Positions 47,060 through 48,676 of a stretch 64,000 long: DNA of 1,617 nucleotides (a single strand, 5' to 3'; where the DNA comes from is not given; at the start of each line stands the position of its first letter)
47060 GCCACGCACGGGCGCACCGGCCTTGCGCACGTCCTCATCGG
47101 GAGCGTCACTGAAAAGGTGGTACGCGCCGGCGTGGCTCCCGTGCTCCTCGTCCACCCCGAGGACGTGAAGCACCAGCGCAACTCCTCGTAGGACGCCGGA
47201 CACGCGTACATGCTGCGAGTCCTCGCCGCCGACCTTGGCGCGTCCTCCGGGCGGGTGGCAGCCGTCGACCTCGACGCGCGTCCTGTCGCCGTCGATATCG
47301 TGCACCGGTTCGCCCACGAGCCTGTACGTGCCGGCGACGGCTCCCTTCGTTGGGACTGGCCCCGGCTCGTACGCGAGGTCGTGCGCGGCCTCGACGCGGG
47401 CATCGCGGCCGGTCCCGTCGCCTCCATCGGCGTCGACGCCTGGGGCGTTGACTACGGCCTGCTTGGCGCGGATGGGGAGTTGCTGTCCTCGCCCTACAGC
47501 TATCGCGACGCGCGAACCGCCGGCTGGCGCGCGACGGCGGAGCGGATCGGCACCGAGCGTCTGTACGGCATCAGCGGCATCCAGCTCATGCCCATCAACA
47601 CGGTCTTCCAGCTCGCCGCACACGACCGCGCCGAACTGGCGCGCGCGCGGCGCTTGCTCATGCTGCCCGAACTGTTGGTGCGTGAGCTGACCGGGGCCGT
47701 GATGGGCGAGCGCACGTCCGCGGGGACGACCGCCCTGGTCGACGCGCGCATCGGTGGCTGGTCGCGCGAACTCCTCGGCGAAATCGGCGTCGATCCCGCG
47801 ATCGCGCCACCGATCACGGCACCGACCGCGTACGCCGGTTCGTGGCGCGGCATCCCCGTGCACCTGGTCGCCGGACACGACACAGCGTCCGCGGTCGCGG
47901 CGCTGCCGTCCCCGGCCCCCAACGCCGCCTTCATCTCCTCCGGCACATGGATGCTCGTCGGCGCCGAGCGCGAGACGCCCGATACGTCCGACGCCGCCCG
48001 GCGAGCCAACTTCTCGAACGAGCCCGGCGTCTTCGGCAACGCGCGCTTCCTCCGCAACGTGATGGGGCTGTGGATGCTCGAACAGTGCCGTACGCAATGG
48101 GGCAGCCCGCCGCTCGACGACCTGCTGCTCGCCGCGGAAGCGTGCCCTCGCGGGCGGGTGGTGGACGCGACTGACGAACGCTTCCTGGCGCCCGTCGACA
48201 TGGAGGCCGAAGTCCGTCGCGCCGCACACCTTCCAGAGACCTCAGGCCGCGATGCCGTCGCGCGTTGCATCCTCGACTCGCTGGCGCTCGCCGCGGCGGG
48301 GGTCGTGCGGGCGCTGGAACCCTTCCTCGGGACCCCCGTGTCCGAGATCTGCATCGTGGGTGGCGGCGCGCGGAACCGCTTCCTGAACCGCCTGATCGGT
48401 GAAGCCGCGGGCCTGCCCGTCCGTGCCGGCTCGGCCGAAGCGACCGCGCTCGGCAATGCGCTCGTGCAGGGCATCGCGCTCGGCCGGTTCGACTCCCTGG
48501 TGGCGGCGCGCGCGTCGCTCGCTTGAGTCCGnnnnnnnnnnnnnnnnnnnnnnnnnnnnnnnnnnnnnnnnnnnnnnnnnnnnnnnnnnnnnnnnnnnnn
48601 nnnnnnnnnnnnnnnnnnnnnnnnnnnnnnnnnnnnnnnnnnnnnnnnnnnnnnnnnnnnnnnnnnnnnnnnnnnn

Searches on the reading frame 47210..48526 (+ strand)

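Call 23: search_protein_families(library=pfam, proteins=[window:47210-48526:+], max_evalue=0.0001)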
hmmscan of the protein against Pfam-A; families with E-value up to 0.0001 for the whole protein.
window:47210-48526:+ (438 aa): 2 families
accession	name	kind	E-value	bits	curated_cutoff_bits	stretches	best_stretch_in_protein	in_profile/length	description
PF02782.22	FGGY_C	-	1e-29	104.2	27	1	241-423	2-197/198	FGGY family of carbohydrate kinases, C-terminal domain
PF00370.27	FGGY_N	-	3.7e-14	53.4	28.8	1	4-210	2-214/245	FGGY family of carbohydrate kinases, N-terminal domain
